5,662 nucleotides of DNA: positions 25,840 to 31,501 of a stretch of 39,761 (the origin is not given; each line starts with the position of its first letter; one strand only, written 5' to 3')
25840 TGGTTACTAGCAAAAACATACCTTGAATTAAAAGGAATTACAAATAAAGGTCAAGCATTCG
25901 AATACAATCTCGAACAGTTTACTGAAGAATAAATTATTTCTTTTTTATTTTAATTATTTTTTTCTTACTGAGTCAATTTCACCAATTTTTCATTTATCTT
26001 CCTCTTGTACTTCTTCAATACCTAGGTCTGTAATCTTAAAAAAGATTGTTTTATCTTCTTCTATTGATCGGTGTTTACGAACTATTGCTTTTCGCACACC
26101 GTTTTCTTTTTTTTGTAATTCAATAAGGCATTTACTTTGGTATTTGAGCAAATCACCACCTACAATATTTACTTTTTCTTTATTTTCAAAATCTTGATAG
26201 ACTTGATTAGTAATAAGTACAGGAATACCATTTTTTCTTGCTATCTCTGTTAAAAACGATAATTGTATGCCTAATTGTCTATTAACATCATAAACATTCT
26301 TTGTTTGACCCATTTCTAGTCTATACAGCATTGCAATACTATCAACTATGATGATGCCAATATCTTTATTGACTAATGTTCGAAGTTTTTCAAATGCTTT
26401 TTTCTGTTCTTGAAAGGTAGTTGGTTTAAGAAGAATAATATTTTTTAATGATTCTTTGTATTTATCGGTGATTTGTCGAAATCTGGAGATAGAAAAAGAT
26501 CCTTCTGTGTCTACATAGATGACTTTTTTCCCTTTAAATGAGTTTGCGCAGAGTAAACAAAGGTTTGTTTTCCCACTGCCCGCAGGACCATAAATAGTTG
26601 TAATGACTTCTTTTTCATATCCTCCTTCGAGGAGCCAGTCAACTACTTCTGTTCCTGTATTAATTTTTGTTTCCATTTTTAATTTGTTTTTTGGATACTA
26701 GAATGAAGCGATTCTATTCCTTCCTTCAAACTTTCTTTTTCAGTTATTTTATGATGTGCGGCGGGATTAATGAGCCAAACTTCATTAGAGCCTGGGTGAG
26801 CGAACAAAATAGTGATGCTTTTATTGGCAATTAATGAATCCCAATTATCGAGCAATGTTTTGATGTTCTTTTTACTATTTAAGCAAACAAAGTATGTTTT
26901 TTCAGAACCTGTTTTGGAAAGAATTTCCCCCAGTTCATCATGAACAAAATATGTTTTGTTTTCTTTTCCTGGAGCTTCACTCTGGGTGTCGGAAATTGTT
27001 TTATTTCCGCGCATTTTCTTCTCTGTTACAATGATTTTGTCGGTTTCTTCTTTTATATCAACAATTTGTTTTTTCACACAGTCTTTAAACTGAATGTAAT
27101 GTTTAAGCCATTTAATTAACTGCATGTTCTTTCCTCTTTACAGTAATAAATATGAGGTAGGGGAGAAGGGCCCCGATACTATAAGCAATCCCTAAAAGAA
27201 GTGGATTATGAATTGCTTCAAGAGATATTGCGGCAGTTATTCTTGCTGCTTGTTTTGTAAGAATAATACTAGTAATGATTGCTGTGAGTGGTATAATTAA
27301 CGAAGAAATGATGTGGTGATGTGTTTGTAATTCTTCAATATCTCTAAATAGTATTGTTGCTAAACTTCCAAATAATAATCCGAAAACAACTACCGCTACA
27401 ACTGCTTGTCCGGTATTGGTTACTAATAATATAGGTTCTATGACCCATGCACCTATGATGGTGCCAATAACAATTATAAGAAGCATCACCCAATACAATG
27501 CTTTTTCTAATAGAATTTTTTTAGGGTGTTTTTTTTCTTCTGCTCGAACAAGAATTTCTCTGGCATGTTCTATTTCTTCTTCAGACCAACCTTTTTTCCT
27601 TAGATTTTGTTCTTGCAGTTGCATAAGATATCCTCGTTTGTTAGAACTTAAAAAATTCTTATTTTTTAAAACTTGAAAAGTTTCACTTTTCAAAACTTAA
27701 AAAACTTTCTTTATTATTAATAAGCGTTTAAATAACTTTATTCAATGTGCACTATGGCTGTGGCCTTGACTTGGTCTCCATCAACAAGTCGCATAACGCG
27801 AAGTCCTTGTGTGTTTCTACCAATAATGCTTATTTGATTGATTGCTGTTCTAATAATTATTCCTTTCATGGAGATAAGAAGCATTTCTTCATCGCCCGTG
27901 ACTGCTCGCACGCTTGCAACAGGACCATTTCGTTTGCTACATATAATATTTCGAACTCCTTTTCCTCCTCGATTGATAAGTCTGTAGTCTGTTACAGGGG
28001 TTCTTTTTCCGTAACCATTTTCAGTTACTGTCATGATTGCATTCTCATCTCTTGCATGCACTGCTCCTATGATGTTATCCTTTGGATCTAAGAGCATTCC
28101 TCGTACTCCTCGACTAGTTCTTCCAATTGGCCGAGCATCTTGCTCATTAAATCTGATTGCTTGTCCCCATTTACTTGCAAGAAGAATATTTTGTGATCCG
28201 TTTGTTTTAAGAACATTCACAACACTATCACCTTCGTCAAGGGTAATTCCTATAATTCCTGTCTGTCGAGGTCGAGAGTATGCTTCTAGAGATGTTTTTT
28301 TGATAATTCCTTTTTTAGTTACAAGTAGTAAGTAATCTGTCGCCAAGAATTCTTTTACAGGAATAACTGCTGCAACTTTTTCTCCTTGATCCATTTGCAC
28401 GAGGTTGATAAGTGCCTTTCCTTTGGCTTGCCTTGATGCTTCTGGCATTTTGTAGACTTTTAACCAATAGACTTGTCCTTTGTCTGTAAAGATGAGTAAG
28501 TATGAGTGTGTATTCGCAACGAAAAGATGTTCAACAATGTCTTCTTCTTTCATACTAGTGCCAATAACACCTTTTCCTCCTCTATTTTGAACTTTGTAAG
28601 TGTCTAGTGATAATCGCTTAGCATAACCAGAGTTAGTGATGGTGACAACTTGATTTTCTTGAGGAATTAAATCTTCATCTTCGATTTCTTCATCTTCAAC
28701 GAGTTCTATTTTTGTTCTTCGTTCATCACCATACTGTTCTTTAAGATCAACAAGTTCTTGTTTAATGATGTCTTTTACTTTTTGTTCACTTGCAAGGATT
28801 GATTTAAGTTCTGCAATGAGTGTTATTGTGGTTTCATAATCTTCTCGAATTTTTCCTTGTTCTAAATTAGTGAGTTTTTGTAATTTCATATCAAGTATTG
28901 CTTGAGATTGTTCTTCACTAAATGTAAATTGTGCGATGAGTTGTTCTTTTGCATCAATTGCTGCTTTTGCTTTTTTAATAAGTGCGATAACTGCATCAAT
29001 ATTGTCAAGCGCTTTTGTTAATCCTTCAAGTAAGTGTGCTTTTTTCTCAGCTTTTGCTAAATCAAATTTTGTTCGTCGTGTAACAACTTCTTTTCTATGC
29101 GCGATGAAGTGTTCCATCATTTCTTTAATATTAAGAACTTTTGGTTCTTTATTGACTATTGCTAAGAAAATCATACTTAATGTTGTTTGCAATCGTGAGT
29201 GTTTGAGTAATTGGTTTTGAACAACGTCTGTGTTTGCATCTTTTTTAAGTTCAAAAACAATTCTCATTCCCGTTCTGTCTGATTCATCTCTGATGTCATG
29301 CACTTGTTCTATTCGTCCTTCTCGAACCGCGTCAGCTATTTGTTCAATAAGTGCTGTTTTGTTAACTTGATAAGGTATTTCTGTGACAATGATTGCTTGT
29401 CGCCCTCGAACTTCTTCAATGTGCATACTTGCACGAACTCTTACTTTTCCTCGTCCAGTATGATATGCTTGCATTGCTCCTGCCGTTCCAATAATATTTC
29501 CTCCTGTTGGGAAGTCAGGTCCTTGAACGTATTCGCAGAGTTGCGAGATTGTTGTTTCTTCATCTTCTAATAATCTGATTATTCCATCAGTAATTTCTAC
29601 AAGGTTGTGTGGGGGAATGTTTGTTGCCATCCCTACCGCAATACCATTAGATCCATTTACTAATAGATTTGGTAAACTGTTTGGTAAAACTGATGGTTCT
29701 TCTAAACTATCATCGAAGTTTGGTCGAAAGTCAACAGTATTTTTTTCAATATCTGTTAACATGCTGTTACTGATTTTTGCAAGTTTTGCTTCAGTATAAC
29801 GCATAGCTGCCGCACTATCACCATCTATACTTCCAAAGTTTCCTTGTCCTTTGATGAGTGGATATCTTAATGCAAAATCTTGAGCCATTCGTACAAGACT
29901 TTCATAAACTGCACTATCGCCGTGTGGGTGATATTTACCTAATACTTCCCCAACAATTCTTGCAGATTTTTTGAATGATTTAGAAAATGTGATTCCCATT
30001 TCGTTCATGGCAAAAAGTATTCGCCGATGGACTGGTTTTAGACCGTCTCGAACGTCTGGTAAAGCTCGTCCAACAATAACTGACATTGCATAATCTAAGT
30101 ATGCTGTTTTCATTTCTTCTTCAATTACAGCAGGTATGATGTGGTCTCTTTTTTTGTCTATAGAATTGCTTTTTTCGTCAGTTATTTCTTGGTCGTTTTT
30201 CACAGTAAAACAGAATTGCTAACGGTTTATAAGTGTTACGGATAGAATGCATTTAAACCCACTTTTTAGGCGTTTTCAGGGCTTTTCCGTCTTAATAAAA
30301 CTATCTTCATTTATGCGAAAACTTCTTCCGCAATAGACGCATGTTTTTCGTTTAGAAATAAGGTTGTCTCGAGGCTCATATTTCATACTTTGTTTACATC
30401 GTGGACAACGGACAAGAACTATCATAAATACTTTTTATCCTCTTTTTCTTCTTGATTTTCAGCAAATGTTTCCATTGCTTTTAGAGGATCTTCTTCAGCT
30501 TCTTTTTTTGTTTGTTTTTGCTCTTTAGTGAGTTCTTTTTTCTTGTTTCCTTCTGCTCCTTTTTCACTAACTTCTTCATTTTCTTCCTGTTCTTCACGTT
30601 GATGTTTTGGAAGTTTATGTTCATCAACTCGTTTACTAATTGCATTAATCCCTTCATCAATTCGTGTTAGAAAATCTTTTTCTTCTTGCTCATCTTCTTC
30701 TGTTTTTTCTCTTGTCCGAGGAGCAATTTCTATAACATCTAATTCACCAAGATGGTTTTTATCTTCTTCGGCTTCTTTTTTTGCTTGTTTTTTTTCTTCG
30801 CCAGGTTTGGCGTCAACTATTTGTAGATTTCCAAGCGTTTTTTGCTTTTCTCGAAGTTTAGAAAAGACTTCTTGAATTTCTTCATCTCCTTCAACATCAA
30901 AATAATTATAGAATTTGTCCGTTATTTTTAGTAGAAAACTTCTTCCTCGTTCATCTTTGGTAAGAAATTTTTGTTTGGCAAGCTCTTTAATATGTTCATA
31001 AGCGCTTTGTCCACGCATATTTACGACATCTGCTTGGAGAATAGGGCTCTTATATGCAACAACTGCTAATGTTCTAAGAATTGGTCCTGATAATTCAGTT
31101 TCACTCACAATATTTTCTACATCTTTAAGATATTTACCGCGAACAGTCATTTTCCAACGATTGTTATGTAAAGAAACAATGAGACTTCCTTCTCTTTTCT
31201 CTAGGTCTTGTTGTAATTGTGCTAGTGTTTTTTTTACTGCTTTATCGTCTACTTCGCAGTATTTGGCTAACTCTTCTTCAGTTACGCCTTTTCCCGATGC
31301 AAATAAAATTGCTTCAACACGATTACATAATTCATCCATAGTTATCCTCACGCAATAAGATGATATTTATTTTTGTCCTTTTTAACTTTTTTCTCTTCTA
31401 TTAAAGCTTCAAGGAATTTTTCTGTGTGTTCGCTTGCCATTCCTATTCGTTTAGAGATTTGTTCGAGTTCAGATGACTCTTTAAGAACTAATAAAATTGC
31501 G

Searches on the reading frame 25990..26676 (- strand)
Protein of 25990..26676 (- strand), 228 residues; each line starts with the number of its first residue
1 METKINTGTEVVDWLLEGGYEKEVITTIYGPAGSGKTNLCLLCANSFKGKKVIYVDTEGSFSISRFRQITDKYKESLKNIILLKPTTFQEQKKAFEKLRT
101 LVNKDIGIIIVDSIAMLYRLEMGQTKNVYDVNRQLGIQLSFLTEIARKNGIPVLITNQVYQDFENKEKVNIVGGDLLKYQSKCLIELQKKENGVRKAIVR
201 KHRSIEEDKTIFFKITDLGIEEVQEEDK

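Call 14: search_protein_families(library=pfam, proteins=[window:25990-26676:-], max_evalue=0.01)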
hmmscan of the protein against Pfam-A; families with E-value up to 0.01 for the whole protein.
window:25990-26676:- (228 aa): 11 families
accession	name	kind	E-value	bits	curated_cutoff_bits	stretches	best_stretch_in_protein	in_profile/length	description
PF08423.17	Rad51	-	1.6e-27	96.7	22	1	4-222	7-243/244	Rad51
PF06745.19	ATPase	-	1.8e-10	41.1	26.6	1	6-221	2-225/231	KaiC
PF00154.27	RecA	-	1.5e-09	38.2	27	1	5-192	33-223/262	recA bacterial DNA recombination protein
PF01637.24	ATPase_2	-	1.1e-08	35.7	33.2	1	21-121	18-126/225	ATPase domain predominantly from Archaea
PF13481.12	AAA_25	-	1.5e-08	35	27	1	5-157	15-188/195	AAA domain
PF13479.12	AAA_24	-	3.6e-08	33.9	27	1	26-131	5-90/195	AAA domain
PF13401.12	AAA_22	-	1.4e-05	25.8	27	1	25-117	7-96/130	AAA domain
PF03796.21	DnaB_C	-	3.8e-05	23.6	27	1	59-168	82-187/255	DnaB-like helicase C terminal domain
PF00004.35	AAA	-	0.00098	20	21.2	1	28-83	3-63/131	ATPase family associated with various cellular activities (AAA)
PF13191.12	AAA_16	-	0.0048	17.9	32.6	1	26-87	27-88/167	AAA ATPase domain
PF00931.28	NB-ARC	-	0.0078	15.9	23.5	0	10-76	7-70/248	NB-ARC domain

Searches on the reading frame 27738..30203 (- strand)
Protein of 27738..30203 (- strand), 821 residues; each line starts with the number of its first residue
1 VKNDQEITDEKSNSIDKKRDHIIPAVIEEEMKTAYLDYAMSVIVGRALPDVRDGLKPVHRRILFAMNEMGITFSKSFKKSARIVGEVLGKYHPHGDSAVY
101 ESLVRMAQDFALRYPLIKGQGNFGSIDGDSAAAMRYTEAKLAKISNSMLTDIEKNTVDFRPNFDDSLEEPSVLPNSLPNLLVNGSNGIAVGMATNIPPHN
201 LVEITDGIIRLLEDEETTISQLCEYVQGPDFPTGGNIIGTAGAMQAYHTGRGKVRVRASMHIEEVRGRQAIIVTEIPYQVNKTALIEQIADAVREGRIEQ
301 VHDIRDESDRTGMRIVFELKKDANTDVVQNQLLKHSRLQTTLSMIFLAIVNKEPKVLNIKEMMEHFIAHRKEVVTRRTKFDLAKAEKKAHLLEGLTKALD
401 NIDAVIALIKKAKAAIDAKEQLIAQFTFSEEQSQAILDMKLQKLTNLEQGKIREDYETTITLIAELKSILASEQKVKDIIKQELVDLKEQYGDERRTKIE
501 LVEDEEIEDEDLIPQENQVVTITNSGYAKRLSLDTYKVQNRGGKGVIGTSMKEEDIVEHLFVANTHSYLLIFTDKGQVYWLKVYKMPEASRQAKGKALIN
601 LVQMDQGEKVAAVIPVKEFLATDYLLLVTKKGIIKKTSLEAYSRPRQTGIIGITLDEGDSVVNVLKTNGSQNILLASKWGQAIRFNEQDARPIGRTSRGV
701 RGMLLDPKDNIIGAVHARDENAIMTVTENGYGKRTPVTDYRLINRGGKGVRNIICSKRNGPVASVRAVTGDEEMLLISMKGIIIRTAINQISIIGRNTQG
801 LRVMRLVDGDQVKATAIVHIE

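Call 14: search_protein_families(library=pfam, proteins=[window:27738-30203:-], max_evalue=0.01)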
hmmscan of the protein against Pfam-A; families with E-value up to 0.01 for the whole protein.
window:27738-30203:- (821 aa): 2 families
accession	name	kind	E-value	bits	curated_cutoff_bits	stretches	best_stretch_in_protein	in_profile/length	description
PF00521.26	DNA_topoisoIV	-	1.3e-167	558.5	31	1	46-484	1-431/432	DNA gyrase/topoisomerase IV, subunit A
PF03989.18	DNA_gyraseA_C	-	2.5e-71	235.3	27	6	518-564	2-48/48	DNA gyrase C-terminal domain, beta-propeller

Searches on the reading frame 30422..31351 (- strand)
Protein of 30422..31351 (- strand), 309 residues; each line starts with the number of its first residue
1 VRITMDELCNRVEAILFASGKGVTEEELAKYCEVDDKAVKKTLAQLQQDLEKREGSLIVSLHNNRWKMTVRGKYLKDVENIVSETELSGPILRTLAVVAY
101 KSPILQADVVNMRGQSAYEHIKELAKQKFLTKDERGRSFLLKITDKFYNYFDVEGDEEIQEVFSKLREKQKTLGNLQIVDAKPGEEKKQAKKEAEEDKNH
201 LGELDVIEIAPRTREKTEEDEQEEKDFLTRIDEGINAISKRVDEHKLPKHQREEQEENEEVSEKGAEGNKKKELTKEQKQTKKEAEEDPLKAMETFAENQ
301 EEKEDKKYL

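Call 13: search_protein_families(library=pfam, proteins=[window:30422-31351:-], max_evalue=0.01)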
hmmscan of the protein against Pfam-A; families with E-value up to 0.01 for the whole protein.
window:30422-31351:- (309 aa): 1 family
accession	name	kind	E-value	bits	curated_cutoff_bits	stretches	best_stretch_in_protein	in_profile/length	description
PF04079.22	SMC_ScpB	-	7.8e-35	120.3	27.4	1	11-160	2-158/160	Segregation and condensation complex subunit ScpB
